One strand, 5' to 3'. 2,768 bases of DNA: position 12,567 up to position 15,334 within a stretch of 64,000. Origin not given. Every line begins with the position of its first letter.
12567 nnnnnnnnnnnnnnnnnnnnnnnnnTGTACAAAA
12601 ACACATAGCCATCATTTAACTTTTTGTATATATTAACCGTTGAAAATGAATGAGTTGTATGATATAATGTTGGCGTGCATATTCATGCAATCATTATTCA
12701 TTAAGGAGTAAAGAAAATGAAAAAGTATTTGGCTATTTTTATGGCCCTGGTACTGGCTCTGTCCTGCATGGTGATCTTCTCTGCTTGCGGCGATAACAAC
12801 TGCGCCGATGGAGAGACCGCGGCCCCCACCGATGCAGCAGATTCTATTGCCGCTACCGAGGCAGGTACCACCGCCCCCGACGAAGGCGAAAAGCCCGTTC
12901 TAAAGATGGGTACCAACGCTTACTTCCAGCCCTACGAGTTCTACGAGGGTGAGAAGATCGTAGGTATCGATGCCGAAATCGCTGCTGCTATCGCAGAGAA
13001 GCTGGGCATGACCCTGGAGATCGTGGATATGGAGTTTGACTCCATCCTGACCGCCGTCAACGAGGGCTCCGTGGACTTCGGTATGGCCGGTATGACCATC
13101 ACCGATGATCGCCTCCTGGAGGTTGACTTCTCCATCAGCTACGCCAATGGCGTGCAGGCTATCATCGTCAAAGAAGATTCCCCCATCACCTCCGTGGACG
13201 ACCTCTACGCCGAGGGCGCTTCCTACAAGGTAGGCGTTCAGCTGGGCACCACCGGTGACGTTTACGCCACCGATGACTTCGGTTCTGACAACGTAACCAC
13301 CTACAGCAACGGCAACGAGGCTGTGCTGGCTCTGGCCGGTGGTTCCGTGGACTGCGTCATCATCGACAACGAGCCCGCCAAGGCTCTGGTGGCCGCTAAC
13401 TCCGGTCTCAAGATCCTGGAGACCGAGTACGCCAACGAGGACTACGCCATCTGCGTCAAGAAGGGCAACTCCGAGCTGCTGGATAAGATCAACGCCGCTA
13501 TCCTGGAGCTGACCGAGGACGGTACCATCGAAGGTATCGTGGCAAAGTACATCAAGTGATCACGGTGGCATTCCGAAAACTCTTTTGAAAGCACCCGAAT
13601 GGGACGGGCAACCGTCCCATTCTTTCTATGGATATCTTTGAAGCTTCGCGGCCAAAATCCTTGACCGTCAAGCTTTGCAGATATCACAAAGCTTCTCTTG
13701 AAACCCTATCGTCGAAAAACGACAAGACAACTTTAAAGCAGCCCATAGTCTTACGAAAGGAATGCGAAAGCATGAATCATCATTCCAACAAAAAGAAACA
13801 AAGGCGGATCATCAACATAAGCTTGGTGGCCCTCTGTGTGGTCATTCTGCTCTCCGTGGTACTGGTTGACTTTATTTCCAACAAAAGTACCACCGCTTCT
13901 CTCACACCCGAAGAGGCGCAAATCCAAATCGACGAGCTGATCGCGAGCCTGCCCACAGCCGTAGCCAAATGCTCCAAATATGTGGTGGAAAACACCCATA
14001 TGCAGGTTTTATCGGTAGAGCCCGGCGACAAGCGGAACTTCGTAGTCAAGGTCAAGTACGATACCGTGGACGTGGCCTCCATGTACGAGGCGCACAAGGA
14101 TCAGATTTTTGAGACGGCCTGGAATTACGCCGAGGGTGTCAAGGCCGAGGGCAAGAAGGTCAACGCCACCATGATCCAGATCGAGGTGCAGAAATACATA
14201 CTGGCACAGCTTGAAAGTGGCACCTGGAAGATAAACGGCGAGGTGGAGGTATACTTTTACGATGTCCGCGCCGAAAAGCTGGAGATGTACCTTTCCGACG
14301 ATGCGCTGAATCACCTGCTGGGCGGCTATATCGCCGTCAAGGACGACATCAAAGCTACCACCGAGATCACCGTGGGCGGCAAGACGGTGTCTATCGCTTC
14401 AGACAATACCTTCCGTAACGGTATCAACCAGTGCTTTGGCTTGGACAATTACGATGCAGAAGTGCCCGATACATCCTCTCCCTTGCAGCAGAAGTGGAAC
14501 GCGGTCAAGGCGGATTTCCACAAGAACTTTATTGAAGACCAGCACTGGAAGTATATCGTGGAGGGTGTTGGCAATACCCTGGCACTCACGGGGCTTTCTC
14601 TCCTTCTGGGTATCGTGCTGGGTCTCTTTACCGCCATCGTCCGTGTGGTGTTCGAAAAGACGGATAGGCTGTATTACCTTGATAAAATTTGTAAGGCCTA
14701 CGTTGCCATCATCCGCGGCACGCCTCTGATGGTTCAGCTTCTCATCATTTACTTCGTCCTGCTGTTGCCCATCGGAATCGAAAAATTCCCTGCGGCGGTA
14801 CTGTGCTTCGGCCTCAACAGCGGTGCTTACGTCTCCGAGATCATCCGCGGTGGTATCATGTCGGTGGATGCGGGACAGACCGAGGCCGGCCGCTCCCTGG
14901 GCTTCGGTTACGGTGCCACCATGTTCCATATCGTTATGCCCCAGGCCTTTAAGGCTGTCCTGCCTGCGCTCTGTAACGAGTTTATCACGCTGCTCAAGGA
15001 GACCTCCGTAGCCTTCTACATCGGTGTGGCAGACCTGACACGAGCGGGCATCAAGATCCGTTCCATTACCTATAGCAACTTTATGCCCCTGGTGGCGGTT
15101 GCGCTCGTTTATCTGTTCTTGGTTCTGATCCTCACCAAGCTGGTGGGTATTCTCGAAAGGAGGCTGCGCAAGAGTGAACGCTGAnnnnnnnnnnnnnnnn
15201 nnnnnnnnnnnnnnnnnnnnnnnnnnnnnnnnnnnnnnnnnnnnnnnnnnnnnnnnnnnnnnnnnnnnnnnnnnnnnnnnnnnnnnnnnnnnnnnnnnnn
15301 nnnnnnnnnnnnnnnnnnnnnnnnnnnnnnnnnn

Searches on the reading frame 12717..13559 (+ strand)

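Call 32: search_protein_families(library=pfam, proteins=[window:12717-13559:+], max_evalue=0.0001)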
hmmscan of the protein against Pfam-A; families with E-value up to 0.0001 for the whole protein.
window:12717-13559:+ (280 aa): 2 families
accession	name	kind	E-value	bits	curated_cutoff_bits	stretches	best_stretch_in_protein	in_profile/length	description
PF00497.25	SBP_bac_3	-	9.5e-37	126.1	26.4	1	62-279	1-130/132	Bacterial extracellular solute-binding proteins, family 3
PF12974.12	Phosphonate-bd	-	4.2e-08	33.3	27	1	87-268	18-219/242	ABC transporter, phosphonate, periplasmic substrate-binding protein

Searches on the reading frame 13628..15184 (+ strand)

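Call 32: search_protein_families(library=pfam, proteins=[window:13628-15184:+], max_evalue=0.0001)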
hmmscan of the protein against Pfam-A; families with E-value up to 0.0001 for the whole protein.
window:13628-15184:+ (518 aa): 1 family
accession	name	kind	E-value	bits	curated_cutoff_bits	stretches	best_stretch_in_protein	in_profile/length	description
PF00528.27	BPD_transp_1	-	8.3e-23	81.5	26.4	1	328-515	1-184/184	Binding-protein-dependent transport system inner membrane component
